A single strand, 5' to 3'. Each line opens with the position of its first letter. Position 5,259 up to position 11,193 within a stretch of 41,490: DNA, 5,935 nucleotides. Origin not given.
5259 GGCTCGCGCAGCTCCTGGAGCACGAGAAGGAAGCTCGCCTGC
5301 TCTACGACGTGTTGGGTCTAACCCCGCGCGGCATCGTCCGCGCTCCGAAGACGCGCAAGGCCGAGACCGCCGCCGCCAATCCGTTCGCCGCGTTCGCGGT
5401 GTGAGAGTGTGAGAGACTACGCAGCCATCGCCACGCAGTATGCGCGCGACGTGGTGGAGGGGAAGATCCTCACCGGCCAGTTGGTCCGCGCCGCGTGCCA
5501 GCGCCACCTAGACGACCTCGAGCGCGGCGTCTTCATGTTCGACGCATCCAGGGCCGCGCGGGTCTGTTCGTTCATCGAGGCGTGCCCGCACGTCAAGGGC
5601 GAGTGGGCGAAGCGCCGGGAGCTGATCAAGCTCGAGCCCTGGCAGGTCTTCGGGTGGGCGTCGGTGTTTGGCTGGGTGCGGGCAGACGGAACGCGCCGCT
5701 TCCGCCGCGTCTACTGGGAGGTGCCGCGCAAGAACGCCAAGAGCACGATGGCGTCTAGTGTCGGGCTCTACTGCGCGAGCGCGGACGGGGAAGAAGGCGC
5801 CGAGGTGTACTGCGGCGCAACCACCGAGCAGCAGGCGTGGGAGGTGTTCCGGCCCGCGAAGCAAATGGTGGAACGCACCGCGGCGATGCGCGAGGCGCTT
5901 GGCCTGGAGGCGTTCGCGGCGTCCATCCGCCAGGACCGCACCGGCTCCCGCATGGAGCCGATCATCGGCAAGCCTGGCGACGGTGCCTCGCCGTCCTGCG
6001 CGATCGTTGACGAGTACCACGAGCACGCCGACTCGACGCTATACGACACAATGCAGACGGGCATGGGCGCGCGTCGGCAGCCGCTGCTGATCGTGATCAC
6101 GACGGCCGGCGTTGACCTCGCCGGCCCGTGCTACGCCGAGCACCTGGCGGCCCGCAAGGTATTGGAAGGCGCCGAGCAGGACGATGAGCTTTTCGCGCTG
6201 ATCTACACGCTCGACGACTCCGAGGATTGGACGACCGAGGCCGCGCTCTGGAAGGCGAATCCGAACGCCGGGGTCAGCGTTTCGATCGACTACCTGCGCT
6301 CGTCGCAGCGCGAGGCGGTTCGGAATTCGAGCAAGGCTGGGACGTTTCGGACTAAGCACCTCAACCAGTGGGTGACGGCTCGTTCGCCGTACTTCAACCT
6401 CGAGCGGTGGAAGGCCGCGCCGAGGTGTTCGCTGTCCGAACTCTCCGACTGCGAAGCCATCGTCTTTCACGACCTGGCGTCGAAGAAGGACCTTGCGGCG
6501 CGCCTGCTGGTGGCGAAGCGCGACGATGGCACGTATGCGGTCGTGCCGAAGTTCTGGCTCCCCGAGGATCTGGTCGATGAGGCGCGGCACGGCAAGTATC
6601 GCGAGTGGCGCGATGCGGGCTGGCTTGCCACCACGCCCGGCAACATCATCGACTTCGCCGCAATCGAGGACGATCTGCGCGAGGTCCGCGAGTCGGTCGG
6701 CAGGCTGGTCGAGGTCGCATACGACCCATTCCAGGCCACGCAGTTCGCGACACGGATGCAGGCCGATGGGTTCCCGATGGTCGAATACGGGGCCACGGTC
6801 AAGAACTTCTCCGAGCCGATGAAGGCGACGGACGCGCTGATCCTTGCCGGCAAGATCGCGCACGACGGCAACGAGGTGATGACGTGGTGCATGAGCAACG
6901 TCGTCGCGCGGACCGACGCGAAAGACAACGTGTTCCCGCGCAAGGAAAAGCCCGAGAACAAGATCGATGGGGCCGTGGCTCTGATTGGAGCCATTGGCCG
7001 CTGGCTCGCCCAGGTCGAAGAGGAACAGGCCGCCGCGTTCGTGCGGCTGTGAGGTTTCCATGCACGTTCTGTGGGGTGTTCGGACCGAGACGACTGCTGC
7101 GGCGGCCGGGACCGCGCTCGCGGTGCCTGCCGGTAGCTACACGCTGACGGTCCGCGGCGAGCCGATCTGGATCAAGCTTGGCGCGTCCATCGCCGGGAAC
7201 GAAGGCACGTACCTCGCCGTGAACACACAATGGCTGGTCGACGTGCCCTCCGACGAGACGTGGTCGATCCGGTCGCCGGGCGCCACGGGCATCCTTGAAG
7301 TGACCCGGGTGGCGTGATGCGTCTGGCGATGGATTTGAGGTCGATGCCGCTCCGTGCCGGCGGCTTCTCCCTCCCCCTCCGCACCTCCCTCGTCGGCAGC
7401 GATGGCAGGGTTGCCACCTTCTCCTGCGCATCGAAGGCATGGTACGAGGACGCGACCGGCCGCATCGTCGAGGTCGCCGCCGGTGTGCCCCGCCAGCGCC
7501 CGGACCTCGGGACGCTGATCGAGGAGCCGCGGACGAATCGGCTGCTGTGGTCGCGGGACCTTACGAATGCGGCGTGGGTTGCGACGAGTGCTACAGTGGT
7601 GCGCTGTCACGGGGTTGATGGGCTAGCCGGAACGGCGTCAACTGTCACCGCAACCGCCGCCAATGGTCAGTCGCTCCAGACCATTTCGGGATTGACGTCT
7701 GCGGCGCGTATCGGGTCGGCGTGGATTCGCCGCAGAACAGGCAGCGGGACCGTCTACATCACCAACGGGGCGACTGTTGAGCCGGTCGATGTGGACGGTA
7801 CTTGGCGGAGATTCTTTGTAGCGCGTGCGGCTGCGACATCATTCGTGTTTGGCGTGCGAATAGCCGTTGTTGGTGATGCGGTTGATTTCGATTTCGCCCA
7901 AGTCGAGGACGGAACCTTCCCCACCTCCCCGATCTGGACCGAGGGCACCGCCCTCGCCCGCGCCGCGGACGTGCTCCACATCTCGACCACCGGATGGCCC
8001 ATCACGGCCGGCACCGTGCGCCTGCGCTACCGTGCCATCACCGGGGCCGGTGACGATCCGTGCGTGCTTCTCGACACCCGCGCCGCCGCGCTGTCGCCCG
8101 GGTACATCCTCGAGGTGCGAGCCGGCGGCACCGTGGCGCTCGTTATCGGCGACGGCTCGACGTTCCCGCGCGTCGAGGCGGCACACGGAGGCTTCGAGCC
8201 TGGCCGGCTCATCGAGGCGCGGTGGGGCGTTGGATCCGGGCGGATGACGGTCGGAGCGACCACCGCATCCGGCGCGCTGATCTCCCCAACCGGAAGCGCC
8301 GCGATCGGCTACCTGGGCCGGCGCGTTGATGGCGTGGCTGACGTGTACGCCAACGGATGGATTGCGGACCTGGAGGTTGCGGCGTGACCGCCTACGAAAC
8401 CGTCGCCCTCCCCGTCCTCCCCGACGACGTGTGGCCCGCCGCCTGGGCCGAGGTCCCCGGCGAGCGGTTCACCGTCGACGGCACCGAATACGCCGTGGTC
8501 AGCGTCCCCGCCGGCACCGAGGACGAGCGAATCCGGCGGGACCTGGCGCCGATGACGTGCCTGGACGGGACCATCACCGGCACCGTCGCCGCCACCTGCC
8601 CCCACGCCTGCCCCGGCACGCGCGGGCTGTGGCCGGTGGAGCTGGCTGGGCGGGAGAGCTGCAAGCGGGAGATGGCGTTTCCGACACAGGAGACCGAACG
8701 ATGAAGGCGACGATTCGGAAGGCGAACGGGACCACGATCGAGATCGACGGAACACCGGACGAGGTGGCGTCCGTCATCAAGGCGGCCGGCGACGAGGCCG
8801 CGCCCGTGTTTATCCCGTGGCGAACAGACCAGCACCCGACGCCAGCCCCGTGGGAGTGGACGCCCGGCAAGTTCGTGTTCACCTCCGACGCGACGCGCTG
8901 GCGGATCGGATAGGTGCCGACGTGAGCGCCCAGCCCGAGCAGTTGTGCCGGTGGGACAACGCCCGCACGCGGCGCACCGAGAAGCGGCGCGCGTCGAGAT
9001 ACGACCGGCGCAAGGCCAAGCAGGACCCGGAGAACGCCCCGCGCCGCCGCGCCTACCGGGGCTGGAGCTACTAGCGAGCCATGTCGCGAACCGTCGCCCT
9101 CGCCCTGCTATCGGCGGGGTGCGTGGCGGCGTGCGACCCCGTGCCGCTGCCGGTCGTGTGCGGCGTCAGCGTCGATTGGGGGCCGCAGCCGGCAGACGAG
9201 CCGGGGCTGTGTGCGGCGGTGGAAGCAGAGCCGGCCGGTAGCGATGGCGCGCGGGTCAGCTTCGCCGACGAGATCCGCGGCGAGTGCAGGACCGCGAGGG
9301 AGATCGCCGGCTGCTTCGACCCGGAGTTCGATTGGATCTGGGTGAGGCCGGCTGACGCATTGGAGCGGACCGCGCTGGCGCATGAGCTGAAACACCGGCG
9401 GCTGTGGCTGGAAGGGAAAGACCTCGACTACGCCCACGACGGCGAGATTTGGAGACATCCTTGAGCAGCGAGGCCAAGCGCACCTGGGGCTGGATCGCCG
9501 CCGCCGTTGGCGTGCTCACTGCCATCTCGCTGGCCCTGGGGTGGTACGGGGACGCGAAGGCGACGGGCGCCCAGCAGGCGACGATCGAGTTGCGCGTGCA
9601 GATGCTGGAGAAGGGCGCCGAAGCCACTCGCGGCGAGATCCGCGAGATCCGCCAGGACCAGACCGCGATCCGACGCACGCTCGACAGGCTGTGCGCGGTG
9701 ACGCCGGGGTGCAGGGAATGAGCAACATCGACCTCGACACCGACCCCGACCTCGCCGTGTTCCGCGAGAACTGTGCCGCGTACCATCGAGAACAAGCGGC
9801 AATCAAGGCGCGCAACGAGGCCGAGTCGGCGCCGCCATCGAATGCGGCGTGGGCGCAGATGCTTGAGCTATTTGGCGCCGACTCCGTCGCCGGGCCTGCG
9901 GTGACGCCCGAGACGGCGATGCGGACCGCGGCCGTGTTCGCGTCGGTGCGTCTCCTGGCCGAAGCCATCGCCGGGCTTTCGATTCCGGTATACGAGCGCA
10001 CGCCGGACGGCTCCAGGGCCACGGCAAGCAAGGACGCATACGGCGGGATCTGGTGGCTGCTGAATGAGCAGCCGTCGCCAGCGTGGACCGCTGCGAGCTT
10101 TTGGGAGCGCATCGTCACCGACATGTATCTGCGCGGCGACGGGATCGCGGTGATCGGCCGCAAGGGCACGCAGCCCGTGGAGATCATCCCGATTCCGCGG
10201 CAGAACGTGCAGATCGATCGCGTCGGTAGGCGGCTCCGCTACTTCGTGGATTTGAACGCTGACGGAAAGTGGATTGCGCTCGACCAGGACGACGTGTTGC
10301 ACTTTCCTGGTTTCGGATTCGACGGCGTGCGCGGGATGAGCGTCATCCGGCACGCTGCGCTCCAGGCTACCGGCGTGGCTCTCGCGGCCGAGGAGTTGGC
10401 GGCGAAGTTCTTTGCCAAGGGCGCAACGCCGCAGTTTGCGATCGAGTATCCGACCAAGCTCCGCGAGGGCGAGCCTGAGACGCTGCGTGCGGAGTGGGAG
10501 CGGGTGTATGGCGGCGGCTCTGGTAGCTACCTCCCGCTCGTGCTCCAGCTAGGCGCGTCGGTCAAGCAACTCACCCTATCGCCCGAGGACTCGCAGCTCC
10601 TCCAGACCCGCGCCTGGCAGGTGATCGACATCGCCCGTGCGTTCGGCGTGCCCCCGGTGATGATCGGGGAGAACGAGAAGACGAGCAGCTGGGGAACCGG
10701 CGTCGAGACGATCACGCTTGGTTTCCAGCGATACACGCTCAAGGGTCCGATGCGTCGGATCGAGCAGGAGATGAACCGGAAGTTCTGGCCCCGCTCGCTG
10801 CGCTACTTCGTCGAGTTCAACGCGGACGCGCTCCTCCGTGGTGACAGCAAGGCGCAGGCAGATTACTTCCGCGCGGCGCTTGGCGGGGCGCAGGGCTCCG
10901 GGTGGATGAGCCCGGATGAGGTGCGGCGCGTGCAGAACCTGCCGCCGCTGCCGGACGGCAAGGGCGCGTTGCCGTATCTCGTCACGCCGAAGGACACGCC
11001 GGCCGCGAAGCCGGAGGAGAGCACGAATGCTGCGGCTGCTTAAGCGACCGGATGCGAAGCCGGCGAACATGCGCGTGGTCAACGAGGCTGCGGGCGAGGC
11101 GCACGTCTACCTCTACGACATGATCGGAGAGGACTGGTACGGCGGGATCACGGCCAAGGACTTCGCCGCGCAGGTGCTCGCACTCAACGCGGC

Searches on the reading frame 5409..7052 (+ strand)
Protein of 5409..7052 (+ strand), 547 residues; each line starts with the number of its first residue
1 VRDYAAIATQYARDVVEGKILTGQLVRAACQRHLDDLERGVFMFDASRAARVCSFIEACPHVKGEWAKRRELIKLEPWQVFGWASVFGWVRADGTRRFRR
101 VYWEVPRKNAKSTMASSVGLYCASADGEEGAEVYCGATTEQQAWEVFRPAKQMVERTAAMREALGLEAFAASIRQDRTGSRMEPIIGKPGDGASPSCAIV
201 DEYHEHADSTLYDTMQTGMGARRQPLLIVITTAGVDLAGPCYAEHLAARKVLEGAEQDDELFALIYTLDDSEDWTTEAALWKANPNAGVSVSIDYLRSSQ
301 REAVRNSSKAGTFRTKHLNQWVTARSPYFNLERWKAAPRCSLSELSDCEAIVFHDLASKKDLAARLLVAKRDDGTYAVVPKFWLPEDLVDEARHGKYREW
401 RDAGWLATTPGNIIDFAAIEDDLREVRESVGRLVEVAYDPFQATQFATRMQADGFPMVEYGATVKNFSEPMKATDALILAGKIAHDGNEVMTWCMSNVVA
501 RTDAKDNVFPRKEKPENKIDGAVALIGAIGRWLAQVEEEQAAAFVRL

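Call 26: search_protein_families(library=pfam, proteins=[window:5409-7052:+], max_evalue=0.01)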
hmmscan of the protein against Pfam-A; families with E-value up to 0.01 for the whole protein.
window:5409-7052:+ (547 aa): 2 families
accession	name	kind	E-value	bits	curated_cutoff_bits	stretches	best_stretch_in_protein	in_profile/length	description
PF20441.4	TerL_nuclease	-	1.6e-39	136.2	24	1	257-534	3-284/286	Terminase large subunit, endonuclease domain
PF03354.21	TerL_ATPase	-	3.7e-28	98.9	23.7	1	77-245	1-173/178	Terminase large subunit, ATPase domain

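Call 67: search_dna_similar(query=window:5409-7052:+, collection=phages, mode=protein, max_rows=15)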
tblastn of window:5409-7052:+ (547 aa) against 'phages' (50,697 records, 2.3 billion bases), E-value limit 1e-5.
Records with a match: 2763; places in all: 2772; records where one place covers at least 80% of the query: 2396.
Best place of each record, by identity: <60% 2763.
By first word of the organism name: Streptococcus 454; Lactococcus 307; Staphylococcus 281; Vibrio 223; Mycobacterium 156; Enterococcus 142; Paenibacillus 110; Bacillus 72; Arthrobacter 72; Lactobacillus 71; and 111 more.
By host as written in the record: - 383; Lactococcus lactis 179; Streptococcus thermophilus 130; Mycobacterium smegmatis mc2 155 108; Staphylococcus aureus 78; Ralstonia solanacearum 49; Escherichia coli 44; Enterococcus faecalis 43; and 780 more.
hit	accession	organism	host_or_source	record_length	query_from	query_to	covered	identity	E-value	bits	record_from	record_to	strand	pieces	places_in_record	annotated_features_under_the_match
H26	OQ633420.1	Pseudomonas phage PotUPM1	Pseudomonas otitidis NK1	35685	8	533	96%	52.5%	2e-169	537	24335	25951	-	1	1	terminase large subunit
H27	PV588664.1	Paraburkholderia phage IPK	Paraburkholderia caledonica Bk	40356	8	531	96%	50.9%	1e-170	541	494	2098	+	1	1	record has no annotation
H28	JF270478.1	Psychrobacter phage Psymv2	Psychrobacter sp. MV2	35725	1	531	97%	49.5%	1e-149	481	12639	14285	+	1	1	terminase large subunit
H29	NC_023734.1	Psychrobacter phage Psymv2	Psychrobacter sp. MV2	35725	1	531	97%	49.5%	1e-149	481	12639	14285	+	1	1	terminase large subunit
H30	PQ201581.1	Acinetobacter phage AbIPP1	Acinetobacter baumannii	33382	1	531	97%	49.1%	1e-153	492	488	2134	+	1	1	terminase large subunit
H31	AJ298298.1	Enterobacteria phage phiP27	E. coli ONT:H- strain 2771/97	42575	8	533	96%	49.5%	2e-158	506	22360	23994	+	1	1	putative terminase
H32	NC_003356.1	Enterobacteria phage phiP27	Escherichia coli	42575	8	533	96%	49.5%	2e-158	506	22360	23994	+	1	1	terminase large subunit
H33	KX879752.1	Halomonas phage QHHSV-1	Halomonas ventosae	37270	8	531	96%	48.9%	4e-151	485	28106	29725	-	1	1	large terminase subunit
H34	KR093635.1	Moraxella phage Mcat11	Moraxella catarrhalis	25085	8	531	96%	48.8%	2e-160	511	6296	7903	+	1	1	terminase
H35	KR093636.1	Moraxella phage Mcat12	Moraxella catarrhalis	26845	8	531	96%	48.8%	2e-160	511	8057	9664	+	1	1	terminase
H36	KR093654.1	Moraxella phage Mcat30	Moraxella catarrhalis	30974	8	531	96%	48.8%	2e-160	511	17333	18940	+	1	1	terminase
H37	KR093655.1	Moraxella phage Mcat31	Moraxella catarrhalis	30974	8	531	96%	48.8%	2e-160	511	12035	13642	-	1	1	terminase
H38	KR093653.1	Moraxella phage Mcat29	Moraxella catarrhalis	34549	8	531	96%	48.8%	2e-160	511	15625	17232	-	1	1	terminase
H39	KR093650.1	Moraxella phage Mcat26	Moraxella catarrhalis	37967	8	531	96%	48.8%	3e-160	511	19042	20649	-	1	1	terminase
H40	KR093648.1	Moraxella phage Mcat24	Moraxella catarrhalis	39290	8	531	96%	48.8%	3e-160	511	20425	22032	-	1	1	terminase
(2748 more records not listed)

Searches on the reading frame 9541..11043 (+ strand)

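Call 26: search_protein_families(library=pfam, proteins=[window:9541-11043:+], max_evalue=0.01)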
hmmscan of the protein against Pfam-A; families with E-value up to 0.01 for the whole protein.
window:9541-11043:+ (500 aa): 1 family
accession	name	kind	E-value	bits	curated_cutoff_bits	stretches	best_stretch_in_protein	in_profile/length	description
PF04860.17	Phage_portal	-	3.2e-84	283.3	39.1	1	131-466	2-321/321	Phage portal protein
